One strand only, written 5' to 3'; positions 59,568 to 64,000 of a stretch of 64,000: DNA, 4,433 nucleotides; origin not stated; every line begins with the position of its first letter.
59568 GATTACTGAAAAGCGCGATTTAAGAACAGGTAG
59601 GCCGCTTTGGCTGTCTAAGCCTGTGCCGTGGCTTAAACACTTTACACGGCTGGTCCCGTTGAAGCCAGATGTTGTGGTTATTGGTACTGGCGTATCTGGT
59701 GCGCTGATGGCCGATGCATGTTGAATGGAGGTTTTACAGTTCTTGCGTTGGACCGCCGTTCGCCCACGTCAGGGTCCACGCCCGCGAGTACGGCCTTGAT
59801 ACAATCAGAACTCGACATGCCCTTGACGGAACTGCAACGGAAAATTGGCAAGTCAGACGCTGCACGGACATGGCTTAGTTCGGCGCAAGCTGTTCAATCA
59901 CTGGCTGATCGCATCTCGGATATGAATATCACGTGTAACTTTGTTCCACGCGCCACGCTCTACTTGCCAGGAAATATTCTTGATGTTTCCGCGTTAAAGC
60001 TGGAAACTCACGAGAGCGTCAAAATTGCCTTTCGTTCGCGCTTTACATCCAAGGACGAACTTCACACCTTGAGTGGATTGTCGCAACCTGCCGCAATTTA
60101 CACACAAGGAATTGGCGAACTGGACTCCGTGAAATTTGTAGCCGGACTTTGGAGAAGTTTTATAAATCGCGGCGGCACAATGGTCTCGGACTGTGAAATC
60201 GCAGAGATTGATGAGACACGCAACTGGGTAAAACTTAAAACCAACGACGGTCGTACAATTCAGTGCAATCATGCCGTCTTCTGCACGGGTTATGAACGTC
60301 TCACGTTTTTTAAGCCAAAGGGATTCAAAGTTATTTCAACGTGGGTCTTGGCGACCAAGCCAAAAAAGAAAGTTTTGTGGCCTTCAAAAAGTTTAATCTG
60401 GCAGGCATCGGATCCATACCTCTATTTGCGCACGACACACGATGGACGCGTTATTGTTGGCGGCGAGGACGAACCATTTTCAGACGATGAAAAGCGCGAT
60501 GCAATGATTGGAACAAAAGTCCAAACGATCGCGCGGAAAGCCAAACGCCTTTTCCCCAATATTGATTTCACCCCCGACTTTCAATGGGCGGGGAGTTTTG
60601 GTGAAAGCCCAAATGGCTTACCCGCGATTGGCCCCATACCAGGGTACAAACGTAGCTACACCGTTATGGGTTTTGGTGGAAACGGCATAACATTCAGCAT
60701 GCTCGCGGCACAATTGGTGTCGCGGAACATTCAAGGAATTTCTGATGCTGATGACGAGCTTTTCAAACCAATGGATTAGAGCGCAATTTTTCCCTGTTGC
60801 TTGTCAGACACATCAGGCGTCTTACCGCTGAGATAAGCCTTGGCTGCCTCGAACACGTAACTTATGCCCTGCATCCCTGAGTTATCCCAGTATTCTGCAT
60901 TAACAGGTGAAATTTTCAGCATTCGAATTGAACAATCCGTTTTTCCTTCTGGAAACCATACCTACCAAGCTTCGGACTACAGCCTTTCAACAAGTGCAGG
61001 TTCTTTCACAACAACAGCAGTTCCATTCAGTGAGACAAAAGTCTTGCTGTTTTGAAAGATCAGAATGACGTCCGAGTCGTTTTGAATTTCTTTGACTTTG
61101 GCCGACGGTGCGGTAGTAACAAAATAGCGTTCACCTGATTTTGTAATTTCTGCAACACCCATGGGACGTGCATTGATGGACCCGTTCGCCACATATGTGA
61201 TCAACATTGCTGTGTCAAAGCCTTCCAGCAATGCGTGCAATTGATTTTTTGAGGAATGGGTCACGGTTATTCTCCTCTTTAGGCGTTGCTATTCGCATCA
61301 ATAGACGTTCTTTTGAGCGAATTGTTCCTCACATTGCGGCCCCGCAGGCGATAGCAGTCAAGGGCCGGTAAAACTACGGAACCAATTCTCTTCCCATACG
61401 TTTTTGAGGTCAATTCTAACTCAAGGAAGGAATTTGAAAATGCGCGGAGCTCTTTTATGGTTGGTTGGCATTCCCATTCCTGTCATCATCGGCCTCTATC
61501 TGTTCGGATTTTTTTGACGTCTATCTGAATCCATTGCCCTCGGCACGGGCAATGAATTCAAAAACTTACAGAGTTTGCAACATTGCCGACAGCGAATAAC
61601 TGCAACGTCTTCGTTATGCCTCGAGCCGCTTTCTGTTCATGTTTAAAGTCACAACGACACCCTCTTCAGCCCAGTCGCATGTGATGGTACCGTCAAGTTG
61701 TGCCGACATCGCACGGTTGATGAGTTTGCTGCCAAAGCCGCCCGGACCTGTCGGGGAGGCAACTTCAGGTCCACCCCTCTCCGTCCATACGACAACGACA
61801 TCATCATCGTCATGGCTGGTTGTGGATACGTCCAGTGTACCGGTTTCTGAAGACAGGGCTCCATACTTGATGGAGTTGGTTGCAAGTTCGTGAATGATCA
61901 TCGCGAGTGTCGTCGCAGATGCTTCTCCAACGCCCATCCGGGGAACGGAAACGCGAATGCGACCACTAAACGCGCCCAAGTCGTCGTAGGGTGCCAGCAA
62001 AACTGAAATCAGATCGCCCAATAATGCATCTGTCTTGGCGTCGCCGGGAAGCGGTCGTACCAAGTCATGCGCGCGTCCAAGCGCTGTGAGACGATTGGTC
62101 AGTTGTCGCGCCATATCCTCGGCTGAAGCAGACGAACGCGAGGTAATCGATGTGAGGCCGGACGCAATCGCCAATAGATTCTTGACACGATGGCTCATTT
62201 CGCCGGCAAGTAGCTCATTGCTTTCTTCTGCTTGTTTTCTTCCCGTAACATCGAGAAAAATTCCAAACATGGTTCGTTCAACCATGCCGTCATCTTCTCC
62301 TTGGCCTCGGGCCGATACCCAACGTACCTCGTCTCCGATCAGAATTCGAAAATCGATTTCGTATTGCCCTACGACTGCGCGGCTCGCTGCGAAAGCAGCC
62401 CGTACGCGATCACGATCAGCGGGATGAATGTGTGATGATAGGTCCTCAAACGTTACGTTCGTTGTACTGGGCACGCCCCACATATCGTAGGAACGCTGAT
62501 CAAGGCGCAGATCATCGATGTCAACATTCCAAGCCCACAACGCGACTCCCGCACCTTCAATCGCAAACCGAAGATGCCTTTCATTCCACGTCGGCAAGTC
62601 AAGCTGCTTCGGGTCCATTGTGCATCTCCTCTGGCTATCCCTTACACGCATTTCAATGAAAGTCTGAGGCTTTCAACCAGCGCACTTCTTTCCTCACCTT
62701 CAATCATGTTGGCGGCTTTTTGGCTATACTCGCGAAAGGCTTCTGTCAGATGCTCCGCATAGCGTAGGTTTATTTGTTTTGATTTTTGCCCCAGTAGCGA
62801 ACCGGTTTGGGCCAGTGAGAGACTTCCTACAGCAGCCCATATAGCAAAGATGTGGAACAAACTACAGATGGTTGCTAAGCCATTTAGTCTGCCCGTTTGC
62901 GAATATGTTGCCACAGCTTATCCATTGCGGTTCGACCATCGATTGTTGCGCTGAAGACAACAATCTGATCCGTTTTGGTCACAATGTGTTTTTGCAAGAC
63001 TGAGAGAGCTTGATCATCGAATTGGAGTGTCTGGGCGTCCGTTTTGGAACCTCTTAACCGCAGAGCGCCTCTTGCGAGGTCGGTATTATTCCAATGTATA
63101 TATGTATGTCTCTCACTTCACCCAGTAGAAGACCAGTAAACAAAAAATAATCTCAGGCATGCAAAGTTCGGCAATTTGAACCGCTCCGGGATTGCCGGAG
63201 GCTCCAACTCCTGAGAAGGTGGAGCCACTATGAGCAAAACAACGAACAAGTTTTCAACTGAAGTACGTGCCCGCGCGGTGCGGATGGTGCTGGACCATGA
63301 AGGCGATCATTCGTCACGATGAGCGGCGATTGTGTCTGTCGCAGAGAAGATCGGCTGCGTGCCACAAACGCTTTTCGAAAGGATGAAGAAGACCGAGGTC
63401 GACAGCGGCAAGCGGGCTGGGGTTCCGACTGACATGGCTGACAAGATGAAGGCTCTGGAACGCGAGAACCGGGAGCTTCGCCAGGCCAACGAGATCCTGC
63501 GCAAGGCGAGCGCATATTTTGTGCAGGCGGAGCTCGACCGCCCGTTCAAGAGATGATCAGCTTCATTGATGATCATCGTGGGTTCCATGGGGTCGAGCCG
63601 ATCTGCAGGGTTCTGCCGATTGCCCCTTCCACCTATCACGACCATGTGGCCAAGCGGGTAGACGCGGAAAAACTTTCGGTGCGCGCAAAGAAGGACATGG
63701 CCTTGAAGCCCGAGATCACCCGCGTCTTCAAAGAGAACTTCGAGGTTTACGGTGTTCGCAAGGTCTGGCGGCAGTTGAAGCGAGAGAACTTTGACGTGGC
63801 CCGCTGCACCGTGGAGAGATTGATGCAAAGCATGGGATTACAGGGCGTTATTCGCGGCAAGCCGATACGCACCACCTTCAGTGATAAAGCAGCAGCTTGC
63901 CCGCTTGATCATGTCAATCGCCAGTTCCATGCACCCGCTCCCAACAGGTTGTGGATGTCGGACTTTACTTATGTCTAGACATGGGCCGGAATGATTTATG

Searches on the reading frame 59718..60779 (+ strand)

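Call 18: search_protein_families(library=pfam, proteins=[window:59718-60779:+], max_evalue=0.01)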
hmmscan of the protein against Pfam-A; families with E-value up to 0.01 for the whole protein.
window:59718-60779:+ (353 aa): 2 families
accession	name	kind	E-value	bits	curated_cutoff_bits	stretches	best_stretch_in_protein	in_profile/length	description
PF01266.30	DAO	-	2e-37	130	27.9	1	5-335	22-351/353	FAD dependent oxidoreductase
PF13738.12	Pyr_redox_3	-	0.0084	15.8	30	0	154-201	228-277/305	Pyridine nucleotide-disulphide oxidoreductase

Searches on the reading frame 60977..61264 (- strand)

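Call 18: search_protein_families(library=pfam, proteins=[window:60977-61264:-], max_evalue=0.01)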
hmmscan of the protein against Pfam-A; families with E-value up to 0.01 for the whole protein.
window:60977-61264:- (95 aa): 2 families
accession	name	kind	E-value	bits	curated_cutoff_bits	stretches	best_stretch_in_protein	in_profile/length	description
PF16242.11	Pyrid_ox_like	-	4.4e-20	72.1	28.8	1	6-93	3-92/149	Pyridoxamine 5'-phosphate oxidase like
PF01243.27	PNPOx_N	-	1.4e-11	45.3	28.1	1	7-95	3-85/120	Pyridoxamine 5'-phosphate oxidase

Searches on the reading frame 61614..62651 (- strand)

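Call 18: search_protein_families(library=pfam, proteins=[window:61614-62651:-], max_evalue=0.01)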
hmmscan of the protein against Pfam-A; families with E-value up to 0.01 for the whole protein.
window:61614-62651:- (345 aa): 5 families
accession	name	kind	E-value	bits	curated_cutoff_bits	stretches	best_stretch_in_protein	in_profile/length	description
PF07536.20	HWE_HK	-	5.2e-14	53.2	22.8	1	151-225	1-72/83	HWE histidine kinase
PF08447.18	PAS_3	-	7.2e-08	33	25.6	1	50-121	4-79/89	PAS fold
PF07568.18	HisKA_2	-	4.8e-06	27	22.3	1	151-197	1-49/76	Histidine kinase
PF02518.31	HATPase_c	-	0.00055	20.8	26.4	1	247-337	4-106/111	Histidine kinase-, DNA gyrase B-, and HSP90-like ATPase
PF13581.12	HATPase_c_2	-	0.0012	19.3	27.4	1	237-315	20-109/127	Histidine kinase-like ATPase domain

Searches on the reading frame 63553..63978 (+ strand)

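Call 20: search_protein_families(library=pfam, proteins=[window:63553-63978:+], max_evalue=0.01)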
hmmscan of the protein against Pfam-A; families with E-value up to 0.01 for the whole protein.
window:63553-63978:+ (141 aa): 1 family
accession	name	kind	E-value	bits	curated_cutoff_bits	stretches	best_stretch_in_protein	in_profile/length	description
PF13276.12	HTH_21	-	1.8e-18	66.9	28.1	1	48-103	3-59/60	HTH-like domain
